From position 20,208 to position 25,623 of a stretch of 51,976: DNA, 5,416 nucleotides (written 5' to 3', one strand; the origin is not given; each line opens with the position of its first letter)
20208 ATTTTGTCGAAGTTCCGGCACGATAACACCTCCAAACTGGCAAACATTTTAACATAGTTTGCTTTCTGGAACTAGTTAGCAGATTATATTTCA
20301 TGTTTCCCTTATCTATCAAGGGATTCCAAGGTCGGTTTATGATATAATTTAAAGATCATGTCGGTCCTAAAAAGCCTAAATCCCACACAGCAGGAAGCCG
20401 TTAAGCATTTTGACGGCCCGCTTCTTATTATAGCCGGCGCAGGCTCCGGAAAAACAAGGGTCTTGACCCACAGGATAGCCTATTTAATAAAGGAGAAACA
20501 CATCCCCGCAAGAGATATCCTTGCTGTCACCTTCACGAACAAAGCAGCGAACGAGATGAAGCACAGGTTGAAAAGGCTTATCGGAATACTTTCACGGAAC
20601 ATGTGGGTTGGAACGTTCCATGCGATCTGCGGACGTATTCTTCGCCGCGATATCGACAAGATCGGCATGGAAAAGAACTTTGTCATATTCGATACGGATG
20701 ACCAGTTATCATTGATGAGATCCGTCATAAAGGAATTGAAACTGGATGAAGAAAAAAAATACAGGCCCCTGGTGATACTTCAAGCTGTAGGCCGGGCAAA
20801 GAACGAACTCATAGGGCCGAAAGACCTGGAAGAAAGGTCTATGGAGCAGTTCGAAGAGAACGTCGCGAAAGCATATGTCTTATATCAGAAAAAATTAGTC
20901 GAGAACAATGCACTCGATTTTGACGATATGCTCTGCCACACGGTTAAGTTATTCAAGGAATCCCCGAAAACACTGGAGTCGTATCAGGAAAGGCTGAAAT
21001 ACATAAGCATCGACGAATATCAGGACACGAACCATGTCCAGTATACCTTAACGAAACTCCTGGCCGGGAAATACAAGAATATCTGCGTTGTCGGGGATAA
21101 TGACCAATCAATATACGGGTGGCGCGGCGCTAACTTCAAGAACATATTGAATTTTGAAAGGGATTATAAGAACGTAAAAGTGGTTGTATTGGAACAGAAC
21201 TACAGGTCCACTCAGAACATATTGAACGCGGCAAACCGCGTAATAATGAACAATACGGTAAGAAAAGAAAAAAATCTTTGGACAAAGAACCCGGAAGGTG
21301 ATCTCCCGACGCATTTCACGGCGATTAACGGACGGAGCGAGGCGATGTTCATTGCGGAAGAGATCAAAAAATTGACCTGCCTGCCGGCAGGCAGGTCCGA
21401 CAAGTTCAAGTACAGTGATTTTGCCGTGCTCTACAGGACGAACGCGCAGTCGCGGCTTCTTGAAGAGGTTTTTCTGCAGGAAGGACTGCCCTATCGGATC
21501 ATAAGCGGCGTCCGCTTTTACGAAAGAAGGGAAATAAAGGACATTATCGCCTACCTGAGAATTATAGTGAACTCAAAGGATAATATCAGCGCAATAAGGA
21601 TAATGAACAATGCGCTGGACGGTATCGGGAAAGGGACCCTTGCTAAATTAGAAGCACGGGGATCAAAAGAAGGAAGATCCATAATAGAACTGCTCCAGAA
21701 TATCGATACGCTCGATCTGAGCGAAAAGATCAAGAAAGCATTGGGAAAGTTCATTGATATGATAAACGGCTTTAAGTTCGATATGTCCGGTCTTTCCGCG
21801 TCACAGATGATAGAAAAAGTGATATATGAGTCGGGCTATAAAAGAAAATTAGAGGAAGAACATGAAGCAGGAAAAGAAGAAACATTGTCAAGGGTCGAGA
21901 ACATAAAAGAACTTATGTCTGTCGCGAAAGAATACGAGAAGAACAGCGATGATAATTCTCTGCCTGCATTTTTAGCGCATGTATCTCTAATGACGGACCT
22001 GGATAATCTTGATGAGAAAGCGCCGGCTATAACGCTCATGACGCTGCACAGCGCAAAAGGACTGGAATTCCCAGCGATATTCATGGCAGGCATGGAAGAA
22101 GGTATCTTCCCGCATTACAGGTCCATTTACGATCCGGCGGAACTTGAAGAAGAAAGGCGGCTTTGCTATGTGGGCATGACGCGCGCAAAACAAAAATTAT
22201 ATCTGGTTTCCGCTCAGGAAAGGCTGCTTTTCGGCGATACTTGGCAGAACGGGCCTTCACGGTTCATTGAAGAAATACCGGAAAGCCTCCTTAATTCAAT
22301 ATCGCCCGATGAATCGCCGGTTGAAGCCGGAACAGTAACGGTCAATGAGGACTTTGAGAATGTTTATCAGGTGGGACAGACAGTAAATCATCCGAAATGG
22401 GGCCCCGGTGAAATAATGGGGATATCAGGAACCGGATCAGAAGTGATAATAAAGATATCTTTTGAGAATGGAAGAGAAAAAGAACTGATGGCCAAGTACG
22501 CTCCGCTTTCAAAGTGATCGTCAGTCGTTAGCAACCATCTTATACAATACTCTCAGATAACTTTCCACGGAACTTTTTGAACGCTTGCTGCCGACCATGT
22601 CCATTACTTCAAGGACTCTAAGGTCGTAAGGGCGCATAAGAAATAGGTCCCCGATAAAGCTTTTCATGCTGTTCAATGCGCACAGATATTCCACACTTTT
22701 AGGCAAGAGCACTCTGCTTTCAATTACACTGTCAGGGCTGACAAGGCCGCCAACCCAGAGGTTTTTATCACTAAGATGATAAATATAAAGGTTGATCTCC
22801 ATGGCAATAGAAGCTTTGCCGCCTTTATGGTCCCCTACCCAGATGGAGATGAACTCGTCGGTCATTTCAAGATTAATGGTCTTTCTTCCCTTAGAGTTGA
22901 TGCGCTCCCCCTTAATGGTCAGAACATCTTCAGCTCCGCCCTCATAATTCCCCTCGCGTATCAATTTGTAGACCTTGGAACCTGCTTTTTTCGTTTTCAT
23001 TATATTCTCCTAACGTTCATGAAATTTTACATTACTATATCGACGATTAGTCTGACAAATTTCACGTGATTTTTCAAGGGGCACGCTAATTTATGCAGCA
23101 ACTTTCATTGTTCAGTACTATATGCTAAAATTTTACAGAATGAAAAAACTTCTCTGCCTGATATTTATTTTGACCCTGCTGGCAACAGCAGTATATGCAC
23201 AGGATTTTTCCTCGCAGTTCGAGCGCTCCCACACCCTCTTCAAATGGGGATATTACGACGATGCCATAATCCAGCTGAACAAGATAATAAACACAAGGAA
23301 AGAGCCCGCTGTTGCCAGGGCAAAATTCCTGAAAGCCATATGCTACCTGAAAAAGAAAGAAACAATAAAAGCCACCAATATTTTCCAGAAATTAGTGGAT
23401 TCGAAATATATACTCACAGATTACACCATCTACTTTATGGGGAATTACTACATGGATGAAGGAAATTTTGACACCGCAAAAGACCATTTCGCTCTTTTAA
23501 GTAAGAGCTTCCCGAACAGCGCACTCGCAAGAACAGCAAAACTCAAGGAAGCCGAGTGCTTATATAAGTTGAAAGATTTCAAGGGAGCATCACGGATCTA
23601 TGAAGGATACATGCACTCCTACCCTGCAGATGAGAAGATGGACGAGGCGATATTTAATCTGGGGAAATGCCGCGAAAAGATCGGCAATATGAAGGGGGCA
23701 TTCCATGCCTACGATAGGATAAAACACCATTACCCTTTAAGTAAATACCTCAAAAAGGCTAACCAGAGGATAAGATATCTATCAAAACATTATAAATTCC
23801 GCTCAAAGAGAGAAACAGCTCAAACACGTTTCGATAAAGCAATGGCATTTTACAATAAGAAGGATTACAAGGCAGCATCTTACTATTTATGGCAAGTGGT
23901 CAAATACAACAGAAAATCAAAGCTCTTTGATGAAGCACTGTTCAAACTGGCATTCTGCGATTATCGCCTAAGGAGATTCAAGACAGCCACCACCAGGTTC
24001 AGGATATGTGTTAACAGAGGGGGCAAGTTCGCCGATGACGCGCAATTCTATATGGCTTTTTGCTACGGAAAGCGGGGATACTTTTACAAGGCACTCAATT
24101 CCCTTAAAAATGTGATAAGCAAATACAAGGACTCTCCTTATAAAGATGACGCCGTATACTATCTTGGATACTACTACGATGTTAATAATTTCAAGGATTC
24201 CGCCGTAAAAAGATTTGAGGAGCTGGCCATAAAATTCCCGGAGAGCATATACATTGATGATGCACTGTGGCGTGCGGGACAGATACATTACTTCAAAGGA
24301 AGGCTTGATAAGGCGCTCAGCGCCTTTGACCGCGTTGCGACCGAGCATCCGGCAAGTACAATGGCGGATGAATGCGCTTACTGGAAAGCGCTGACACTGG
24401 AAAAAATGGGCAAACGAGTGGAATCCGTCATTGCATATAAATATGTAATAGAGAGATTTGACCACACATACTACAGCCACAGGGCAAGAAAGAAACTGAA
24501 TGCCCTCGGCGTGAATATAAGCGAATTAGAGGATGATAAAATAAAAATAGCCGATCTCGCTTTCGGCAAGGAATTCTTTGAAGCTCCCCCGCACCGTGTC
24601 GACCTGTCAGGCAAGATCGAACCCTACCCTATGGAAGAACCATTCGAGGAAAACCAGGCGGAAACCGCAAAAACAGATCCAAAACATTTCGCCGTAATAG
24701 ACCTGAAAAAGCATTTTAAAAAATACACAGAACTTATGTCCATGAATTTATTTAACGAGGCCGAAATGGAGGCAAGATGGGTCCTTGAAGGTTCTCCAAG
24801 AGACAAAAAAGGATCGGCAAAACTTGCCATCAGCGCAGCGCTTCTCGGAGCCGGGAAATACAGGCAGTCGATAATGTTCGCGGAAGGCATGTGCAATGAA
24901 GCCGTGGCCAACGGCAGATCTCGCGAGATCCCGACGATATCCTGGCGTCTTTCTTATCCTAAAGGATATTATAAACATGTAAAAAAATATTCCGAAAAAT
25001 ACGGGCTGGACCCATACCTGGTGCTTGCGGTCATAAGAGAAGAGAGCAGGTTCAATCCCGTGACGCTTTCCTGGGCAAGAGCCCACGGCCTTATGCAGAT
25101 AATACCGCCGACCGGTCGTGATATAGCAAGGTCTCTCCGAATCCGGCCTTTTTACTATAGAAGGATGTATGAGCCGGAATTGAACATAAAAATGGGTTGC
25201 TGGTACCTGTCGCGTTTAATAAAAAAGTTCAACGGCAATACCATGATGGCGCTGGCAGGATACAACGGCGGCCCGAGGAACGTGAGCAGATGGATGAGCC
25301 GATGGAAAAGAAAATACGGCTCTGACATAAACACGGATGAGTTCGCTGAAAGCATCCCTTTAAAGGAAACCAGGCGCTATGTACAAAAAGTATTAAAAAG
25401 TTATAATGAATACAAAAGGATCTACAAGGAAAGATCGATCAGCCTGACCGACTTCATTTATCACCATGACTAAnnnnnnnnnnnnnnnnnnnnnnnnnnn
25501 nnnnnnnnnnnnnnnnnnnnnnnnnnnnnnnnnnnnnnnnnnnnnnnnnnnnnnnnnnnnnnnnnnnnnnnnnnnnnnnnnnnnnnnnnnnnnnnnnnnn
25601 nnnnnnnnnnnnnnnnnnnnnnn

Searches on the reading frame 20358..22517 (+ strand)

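Call 64: search_protein_families(library=pfam, proteins=[window:20358-22517:+], max_evalue=0.00001)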
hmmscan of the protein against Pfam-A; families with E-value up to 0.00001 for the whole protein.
window:20358-22517:+ (719 aa): 6 families
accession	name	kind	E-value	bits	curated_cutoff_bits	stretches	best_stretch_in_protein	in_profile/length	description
PF00580.27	UvrD-helicase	-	5.1e-96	321.9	23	1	7-271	1-271/271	UvrD/REP helicase N-terminal domain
PF13361.12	UvrD_C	-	4e-79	267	25.6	1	276-620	1-349/350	UvrD-like helicase C-terminal domain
PF13245.12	AAA_19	-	2.3e-23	83.3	25.1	1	11-254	1-132/134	AAA domain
PF21196.3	PcrA_UvrD_tudor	-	5.2e-11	42.7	23.9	1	672-719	1-48/48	PcrA/UvrD tudor domain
PF13538.12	UvrD_C_2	-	1.3e-10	41.5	27.4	1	559-617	3-52/52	UvrD-like helicase C-terminal domain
PF13604.12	AAA_30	-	2e-06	28.1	27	0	7-70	2-65/191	AAA domain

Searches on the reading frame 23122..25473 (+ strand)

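Call 78: search_protein_families(library=pfam, proteins=[window:23122-25473:+], max_evalue=0.00001)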
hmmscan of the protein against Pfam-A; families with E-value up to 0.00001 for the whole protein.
window:23122-25473:+ (783 aa): 9 families
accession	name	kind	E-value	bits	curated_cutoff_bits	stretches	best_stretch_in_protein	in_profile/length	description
PF01464.25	SLT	-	7.9e-29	100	21.3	1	620-731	3-111/117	Transglycosylase SLT domain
PF13174.12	TPR_6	-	2.9e-27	93.8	26.3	0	380-412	1-33/33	Tetratricopeptide repeat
PF07719.23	TPR_2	-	1.3e-15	56.5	27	0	380-410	2-32/34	Tetratricopeptide repeat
PF13525.12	YfiO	-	7e-15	55.8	25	1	102-222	7-138/203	Outer membrane lipoprotein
PF13432.12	TPR_16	-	1.3e-12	48.3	32.7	0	350-411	5-63/65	Tetratricopeptide repeat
PF14559.12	TPR_19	-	1.2e-10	42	25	0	111-172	2-60/68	Tetratricopeptide repeat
PF13428.12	TPR_14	-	1.2e-10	41.4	23.5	0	380-414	2-36/44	Tetratricopeptide repeat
PF13424.12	TPR_12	-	1.9e-06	28.4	30.1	0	103-161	5-69/77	Tetratricopeptide repeat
PF13181.12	TPR_8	-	8.4e-06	26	25.7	0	380-405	2-27/34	Tetratricopeptide repeat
